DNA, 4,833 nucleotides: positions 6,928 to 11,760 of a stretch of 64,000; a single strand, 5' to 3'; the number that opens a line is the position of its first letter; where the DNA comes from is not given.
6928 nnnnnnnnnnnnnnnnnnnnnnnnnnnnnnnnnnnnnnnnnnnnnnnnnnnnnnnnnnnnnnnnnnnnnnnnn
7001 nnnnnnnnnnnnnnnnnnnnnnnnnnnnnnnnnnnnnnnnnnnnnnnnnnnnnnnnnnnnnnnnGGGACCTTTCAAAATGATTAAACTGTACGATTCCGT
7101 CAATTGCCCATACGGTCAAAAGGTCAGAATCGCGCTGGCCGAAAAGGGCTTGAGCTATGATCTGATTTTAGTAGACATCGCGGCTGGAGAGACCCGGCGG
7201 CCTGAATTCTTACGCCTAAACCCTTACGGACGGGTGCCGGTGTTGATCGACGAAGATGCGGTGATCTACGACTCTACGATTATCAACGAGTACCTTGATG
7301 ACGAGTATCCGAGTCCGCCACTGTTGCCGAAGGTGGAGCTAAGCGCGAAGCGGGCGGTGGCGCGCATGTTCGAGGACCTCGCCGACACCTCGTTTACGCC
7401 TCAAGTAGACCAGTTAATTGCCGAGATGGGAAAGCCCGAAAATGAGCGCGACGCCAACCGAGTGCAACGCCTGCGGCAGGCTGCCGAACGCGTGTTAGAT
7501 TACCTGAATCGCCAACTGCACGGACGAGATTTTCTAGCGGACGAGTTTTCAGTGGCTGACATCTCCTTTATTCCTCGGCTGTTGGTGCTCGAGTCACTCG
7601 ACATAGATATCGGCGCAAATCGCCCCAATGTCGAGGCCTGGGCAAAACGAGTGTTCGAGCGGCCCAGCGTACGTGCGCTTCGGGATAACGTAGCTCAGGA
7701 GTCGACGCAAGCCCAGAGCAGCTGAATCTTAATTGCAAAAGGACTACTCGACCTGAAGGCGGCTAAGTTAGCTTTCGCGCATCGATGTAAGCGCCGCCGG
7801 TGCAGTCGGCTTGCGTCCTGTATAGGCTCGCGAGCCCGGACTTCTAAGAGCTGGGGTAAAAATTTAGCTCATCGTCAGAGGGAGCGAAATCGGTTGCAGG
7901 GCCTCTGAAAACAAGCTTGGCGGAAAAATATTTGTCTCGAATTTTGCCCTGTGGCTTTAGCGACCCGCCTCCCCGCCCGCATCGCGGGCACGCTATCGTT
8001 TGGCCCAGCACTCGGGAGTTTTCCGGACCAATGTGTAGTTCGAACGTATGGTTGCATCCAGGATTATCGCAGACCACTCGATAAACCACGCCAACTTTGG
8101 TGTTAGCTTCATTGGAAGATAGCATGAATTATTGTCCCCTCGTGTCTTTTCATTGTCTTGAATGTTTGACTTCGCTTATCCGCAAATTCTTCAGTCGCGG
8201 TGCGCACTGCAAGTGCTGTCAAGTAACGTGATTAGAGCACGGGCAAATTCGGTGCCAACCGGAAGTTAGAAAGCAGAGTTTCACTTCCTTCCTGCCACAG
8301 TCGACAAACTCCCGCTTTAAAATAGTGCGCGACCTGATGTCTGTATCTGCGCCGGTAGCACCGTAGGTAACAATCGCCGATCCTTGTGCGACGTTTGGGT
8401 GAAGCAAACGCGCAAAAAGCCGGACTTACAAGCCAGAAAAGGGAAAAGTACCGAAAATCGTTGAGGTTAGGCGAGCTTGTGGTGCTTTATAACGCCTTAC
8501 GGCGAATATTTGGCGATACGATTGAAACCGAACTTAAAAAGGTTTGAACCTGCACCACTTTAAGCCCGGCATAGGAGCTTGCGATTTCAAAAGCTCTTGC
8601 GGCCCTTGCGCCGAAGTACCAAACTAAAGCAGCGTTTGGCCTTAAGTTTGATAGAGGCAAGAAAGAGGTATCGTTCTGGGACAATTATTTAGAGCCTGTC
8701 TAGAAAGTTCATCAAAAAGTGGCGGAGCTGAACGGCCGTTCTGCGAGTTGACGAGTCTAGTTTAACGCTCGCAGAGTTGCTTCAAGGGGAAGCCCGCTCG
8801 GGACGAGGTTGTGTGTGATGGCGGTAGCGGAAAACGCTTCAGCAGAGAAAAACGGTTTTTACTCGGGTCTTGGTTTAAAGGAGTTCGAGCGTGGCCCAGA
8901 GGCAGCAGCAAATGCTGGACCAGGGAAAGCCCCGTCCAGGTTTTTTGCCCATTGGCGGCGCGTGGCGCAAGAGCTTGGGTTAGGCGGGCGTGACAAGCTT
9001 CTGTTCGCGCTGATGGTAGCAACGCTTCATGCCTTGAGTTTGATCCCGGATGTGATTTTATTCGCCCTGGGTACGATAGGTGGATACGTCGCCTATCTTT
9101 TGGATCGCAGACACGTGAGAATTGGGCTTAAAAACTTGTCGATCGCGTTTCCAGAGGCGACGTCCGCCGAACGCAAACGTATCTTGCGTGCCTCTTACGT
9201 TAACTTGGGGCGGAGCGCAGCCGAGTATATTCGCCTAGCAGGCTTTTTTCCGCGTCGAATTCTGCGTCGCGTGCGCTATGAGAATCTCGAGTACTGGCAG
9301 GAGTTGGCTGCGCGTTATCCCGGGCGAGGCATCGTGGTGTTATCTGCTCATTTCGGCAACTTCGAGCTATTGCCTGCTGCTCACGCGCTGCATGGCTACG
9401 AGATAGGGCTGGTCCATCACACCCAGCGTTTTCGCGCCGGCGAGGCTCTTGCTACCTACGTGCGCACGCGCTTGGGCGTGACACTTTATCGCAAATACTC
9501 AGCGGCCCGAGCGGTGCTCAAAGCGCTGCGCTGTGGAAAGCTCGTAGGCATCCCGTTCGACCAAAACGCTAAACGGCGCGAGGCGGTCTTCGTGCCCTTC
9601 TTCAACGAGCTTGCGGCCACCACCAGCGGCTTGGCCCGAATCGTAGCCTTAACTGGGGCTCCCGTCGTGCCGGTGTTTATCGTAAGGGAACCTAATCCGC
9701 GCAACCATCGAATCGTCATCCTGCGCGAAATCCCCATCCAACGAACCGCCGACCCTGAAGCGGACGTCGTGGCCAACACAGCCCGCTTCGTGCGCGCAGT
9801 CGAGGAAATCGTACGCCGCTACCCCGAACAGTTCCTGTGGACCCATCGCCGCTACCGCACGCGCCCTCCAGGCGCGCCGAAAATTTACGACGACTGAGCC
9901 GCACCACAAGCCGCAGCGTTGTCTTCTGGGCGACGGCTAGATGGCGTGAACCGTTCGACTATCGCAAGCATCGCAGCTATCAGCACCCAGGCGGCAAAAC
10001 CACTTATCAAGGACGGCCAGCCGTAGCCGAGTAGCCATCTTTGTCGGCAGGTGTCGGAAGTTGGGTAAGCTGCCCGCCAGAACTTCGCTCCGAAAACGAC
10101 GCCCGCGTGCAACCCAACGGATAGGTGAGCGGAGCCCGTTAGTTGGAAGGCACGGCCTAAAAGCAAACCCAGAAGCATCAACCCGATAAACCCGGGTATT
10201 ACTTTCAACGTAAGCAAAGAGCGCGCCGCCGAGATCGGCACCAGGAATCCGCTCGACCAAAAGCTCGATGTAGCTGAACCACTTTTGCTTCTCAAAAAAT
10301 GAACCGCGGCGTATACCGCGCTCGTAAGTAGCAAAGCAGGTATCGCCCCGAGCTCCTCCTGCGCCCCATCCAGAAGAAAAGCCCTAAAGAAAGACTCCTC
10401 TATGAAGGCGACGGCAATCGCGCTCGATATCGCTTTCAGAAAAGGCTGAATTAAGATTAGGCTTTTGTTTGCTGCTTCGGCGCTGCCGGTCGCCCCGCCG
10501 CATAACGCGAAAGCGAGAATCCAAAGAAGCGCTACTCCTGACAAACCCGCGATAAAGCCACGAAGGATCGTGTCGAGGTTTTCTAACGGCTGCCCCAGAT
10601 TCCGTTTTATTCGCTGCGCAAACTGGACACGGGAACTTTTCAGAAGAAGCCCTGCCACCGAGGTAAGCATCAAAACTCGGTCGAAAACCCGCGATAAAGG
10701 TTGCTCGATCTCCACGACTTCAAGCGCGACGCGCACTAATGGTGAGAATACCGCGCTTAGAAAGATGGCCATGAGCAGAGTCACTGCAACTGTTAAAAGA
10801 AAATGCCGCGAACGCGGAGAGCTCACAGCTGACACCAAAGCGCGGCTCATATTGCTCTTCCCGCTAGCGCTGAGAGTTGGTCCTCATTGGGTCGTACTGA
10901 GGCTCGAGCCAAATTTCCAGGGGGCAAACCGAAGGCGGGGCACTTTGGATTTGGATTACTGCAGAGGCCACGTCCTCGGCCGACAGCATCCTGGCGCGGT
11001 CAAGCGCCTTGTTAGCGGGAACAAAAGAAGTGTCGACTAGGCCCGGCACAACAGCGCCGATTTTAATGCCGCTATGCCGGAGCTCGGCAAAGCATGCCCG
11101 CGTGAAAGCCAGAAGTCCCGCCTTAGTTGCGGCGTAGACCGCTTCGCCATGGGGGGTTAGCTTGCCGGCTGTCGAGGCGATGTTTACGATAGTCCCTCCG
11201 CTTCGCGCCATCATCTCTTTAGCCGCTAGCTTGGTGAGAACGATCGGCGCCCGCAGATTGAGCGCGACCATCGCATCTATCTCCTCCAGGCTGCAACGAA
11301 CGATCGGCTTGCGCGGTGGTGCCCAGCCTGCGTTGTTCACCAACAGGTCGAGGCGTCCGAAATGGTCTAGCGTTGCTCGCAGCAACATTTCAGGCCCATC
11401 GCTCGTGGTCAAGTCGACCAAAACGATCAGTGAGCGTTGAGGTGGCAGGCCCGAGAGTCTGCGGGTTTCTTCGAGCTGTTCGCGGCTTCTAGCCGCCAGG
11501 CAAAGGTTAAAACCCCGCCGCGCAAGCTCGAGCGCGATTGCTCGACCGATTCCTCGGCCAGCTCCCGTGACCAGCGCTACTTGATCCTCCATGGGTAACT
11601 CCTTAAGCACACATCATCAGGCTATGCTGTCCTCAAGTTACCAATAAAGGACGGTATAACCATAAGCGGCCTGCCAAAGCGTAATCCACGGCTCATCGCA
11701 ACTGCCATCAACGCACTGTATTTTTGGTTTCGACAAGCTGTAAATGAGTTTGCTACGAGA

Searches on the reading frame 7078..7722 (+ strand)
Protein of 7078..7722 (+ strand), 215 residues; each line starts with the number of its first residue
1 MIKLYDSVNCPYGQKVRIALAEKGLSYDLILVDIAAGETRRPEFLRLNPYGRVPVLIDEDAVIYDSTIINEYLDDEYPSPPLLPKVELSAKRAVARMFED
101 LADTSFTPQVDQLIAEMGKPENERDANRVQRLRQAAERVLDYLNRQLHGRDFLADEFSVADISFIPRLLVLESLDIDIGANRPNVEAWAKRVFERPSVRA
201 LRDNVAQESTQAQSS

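Call 49: search_protein_families(library=pfam, max_evalue=0.00001, proteins=[window:7078-7722:+])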
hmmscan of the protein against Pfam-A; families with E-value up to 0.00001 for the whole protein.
window:7078-7722:+ (215 aa): 7 families
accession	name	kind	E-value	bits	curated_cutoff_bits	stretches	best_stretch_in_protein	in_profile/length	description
PF13409.12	GST_N_2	-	2.8e-21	76.3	25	1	10-75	2-69/70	Glutathione S-transferase, N-terminal domain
PF13417.12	GST_N_3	-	5.7e-21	75.1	22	1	4-81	1-75/75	Glutathione S-transferase, N-terminal domain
PF02798.26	GST_N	-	2e-19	70.1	20.9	1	2-74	3-75/76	Glutathione S-transferase, N-terminal domain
PF00043.30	GST_C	-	4.6e-12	46.5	20.7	1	118-196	13-93/93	Glutathione S-transferase, C-terminal domain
PF13410.11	GST_C_2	-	1.8e-06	28.4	24.9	1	128-191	3-69/69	Glutathione S-transferase, C-terminal domain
PF22441.2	CLIC-like_N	-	4.9e-06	27.1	23.5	1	9-77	18-83/86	CLIC-like N-terminal domain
PF14497.11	GST_C_3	-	7e-06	26.6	21.6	0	120-200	15-99/104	Glutathione S-transferase, C-terminal domain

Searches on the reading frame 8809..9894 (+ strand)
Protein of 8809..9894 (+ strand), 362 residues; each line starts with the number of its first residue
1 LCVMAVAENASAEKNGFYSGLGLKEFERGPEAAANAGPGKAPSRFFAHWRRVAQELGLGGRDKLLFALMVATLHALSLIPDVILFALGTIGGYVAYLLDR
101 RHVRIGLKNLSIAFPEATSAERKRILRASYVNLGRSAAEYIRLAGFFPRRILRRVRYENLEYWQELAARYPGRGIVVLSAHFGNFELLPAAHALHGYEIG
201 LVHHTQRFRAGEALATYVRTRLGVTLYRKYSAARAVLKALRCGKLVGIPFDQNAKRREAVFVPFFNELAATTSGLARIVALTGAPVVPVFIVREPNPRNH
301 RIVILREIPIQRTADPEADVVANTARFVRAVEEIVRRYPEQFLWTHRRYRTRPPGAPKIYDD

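Call 49: search_protein_families(library=pfam, max_evalue=0.00001, proteins=[window:8809-9894:+])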
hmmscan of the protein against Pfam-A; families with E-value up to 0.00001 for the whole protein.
window:8809-9894:+ (362 aa): 1 family
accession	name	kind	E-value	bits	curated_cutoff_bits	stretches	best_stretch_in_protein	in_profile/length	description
PF03279.18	Lip_A_acyltrans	-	2.1e-47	162.2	22.3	1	66-351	16-295/295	Bacterial lipid A biosynthesis acyltransferase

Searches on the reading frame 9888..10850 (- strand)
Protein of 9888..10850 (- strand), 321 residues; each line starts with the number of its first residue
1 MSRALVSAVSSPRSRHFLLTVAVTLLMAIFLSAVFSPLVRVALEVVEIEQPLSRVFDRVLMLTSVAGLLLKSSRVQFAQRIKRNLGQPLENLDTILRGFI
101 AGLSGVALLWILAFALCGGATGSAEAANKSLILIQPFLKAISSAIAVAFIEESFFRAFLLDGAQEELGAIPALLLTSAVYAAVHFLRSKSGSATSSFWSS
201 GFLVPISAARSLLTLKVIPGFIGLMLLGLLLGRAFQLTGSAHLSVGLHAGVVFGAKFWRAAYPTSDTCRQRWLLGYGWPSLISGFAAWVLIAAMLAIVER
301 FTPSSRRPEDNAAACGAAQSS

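Call 49: search_protein_families(library=pfam, max_evalue=0.00001, proteins=[window:9888-10850:-])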
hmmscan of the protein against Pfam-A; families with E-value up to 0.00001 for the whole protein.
window:9888-10850:- (321 aa): 1 family
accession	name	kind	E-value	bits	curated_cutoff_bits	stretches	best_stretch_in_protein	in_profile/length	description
PF02517.21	Rce1-like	-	9.1e-11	42.3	22.4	1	136-251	4-90/93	Type II CAAX prenyl endopeptidase Rce1-like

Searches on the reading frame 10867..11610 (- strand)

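Call 49: search_protein_families(library=pfam, max_evalue=0.00001, proteins=[window:10867-11610:-])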
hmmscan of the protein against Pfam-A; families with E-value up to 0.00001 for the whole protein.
window:10867-11610:- (248 aa): 3 families
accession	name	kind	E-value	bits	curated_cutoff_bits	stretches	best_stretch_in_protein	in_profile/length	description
PF00106.31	adh_short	-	8.3e-48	162.9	26.6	1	10-197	1-187/195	short chain dehydrogenase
PF13561.12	adh_short_C2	-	1.2e-37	130.2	27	1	16-202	1-186/236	Enoyl-(Acyl carrier protein) reductase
PF08659.16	KR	-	5.6e-07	30.1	22.6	1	12-172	3-162/180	KR domain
